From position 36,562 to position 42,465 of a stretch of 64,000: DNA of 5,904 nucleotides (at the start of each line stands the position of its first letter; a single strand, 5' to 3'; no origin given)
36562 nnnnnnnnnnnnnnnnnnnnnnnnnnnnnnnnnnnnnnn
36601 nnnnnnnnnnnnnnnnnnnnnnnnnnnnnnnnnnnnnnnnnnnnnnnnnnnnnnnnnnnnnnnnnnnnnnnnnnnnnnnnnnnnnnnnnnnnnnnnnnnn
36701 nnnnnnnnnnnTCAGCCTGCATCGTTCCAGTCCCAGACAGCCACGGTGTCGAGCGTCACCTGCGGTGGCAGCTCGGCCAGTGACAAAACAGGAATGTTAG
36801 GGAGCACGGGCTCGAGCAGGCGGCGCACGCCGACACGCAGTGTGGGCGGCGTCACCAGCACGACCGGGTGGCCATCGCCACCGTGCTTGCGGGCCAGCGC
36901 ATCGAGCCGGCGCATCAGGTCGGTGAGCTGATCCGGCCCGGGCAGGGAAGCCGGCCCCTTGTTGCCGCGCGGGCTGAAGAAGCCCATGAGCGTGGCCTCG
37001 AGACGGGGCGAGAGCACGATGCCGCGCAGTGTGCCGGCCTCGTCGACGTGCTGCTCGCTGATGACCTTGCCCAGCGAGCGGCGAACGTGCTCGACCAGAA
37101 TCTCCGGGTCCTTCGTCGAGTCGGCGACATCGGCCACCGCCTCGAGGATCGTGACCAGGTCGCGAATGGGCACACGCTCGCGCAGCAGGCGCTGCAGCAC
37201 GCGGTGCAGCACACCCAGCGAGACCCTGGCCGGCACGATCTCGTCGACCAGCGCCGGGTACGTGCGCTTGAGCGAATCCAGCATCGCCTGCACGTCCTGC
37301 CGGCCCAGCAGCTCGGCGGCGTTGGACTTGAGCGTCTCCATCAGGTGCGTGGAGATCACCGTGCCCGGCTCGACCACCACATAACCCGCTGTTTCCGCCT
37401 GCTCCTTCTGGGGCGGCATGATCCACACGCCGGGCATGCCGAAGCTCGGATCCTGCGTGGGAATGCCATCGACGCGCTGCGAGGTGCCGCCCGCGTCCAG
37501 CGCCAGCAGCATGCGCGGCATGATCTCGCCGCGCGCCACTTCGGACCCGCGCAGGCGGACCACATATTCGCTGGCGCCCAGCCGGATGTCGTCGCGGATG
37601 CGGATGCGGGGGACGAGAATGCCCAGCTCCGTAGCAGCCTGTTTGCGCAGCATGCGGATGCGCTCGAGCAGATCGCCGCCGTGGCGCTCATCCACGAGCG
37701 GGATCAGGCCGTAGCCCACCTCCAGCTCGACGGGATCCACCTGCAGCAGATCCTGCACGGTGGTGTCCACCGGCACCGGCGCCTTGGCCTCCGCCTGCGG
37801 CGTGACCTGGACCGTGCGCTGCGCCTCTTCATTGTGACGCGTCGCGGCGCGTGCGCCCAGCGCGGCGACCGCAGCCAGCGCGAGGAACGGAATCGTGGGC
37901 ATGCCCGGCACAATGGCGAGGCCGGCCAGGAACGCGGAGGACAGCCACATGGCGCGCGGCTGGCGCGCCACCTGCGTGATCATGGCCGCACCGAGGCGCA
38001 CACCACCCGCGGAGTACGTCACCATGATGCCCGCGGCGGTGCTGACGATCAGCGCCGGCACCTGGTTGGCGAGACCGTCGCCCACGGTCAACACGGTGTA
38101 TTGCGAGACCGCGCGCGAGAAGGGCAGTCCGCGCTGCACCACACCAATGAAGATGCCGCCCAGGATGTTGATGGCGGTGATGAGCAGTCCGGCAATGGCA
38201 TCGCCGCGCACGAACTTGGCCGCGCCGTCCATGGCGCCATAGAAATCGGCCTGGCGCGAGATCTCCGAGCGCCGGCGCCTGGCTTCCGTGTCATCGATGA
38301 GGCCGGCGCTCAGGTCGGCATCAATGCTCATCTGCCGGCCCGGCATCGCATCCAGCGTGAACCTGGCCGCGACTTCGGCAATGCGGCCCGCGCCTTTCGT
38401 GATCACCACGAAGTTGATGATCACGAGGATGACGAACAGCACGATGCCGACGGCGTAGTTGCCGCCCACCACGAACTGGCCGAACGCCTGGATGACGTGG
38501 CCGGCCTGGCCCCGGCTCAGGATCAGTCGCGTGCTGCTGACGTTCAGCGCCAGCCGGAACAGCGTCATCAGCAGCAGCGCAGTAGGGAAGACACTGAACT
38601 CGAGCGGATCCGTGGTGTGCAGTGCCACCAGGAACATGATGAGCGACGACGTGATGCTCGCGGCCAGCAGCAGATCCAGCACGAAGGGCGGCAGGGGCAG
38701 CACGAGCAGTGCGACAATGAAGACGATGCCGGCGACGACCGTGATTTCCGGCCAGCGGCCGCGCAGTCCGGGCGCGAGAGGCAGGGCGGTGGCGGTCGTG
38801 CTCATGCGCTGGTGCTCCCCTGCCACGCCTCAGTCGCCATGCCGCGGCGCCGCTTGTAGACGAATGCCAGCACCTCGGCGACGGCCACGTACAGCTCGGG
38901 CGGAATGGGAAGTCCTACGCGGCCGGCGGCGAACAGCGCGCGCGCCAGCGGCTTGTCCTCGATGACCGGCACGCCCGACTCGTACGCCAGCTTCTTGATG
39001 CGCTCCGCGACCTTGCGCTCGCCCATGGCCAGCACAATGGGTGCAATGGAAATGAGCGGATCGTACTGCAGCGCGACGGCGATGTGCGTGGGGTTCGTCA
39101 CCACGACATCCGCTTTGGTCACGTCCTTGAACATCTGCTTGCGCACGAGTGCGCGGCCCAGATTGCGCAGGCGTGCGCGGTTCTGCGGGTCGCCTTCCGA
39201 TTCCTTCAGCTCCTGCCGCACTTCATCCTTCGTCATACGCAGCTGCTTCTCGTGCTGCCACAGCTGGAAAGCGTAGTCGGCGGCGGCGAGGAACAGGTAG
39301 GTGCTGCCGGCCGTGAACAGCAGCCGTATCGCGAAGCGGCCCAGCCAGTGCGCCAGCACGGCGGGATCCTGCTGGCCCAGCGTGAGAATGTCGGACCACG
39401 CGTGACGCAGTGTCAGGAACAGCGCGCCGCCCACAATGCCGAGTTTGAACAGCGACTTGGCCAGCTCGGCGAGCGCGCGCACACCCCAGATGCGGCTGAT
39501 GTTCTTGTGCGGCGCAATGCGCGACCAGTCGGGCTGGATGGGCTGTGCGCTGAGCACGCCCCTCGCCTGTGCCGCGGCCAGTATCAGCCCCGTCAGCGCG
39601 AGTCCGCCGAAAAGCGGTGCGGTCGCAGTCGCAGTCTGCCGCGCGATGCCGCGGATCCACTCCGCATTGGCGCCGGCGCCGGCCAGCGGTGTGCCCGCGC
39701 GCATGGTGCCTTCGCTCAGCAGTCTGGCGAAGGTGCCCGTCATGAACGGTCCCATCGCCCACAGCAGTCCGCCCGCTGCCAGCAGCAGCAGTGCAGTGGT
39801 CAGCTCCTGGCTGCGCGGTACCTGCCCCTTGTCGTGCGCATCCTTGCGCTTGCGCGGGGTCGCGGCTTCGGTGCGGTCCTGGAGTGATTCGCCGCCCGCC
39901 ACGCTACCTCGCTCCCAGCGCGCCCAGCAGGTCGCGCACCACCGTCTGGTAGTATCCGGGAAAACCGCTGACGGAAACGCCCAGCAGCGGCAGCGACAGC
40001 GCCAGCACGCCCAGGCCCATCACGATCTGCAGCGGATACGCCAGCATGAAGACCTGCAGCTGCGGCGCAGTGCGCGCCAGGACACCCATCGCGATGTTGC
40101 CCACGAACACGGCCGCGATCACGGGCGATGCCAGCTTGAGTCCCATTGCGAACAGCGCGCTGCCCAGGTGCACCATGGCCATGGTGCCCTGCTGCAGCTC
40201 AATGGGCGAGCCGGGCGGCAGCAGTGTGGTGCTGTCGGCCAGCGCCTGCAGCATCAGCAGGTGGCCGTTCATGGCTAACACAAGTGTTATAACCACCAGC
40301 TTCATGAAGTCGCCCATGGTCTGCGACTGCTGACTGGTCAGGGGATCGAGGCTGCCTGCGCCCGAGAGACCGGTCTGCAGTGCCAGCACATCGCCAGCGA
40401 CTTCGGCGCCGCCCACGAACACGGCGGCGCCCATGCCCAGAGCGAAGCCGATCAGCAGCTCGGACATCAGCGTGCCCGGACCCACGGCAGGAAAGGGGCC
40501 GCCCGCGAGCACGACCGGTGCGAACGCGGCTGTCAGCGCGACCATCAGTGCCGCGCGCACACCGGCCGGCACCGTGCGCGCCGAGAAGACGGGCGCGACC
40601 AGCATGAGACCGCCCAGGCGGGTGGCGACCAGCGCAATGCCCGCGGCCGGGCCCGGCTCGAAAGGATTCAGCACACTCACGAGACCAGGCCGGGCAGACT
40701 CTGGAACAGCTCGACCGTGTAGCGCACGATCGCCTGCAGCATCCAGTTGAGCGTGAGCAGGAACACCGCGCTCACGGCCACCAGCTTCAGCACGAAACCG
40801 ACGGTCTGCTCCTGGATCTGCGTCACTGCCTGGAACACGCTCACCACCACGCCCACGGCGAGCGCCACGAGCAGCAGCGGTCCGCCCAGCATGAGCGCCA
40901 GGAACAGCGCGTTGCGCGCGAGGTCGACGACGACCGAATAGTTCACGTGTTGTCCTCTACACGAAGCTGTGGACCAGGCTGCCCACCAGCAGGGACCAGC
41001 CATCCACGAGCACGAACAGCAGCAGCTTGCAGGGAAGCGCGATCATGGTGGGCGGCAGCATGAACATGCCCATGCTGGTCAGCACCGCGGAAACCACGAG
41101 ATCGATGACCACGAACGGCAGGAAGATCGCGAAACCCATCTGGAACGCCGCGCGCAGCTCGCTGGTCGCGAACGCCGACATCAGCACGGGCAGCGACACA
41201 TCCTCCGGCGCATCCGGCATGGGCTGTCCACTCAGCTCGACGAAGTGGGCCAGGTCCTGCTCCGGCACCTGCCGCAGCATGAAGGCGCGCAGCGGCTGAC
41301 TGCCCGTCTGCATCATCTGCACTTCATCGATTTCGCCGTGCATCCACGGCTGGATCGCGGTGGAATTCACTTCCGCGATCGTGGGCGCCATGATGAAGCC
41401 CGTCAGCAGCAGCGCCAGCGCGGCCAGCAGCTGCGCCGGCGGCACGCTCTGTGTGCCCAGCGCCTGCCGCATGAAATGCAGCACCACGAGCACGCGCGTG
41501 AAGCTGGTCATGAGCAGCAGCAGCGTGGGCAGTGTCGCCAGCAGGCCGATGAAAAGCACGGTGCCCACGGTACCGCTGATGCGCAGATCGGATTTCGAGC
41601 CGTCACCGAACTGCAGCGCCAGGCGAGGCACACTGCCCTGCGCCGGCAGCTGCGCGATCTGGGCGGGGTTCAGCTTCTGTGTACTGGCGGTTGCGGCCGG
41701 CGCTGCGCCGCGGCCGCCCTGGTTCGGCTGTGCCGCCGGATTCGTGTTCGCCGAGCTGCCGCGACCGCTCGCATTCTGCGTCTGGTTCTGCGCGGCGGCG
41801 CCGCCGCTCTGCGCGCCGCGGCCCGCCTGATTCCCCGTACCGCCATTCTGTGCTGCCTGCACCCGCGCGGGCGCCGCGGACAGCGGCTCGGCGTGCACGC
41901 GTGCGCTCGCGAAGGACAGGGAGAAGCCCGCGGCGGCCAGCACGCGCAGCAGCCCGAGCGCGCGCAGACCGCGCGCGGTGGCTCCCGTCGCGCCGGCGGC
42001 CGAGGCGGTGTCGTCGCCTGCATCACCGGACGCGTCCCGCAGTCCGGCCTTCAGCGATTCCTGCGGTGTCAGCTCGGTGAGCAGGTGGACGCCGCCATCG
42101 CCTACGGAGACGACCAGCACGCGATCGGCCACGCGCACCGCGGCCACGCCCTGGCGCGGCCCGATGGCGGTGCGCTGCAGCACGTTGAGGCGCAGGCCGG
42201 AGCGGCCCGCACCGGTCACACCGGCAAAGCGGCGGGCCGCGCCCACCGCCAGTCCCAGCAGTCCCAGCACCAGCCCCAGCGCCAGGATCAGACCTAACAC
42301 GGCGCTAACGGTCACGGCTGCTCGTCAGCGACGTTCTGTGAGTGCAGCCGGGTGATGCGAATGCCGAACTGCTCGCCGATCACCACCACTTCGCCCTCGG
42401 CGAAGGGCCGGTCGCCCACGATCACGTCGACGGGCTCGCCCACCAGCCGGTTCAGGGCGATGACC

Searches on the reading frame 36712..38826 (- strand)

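Call 13: search_protein_families(library=pfam, proteins=[window:36712-38826:-], max_evalue=0.001)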
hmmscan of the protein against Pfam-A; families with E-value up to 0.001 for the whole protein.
window:36712-38826:- (704 aa): 1 family
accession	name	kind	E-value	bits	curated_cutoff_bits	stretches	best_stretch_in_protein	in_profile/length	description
PF00771.25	FHIPEP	-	3e-258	859.1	29.1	1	37-690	1-656/657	FHIPEP family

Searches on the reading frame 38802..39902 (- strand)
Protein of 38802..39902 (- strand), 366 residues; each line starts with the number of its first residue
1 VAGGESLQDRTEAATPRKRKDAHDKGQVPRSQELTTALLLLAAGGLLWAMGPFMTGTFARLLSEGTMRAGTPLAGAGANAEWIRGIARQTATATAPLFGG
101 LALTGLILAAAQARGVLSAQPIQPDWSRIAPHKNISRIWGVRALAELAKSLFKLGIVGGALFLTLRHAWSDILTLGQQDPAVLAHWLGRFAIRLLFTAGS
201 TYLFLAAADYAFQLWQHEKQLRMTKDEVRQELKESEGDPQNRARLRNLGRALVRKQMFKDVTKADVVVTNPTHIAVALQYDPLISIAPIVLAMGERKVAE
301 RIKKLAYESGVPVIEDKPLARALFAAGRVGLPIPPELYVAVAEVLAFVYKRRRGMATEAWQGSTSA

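Call 13: search_protein_families(library=pfam, proteins=[window:38802-39902:-], max_evalue=0.001)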
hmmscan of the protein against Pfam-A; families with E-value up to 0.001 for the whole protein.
window:38802-39902:- (366 aa): 1 family
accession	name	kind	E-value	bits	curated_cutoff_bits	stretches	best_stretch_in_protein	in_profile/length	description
PF01312.24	Bac_export_2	-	2.7e-110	369.2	24.4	1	8-348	1-335/335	FlhB HrpN YscU SpaS Family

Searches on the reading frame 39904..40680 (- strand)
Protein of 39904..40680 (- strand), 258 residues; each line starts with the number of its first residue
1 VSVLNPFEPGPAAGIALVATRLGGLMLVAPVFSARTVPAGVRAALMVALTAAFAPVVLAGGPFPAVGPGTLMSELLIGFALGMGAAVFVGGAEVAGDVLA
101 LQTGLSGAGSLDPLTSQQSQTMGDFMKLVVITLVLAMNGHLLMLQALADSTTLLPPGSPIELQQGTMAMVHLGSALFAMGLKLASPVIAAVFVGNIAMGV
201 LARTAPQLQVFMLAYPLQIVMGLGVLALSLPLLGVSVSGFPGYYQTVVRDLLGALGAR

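Call 13: search_protein_families(library=pfam, proteins=[window:39904-40680:-], max_evalue=0.001)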
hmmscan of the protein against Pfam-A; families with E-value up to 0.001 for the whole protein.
window:39904-40680:- (258 aa): 1 family
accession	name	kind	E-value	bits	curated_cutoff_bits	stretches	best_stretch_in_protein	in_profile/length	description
PF01311.25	Bac_export_1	-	2e-53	181.8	27.8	1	15-234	4-220/230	Bacterial export proteins, family 1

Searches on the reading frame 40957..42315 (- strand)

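Call 13: search_protein_families(library=pfam, proteins=[window:40957-42315:-], max_evalue=0.001)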
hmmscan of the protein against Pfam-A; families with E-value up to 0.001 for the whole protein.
window:40957-42315:- (452 aa): 2 families
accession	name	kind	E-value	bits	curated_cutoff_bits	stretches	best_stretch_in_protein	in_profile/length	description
PF00813.25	FliP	-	5.6e-71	238.9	26.9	1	257-447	3-191/191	FliP family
PF04347.18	FliO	-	6.3e-11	42.7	22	1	28-89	4-68/91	Flagellar biosynthesis protein, FliO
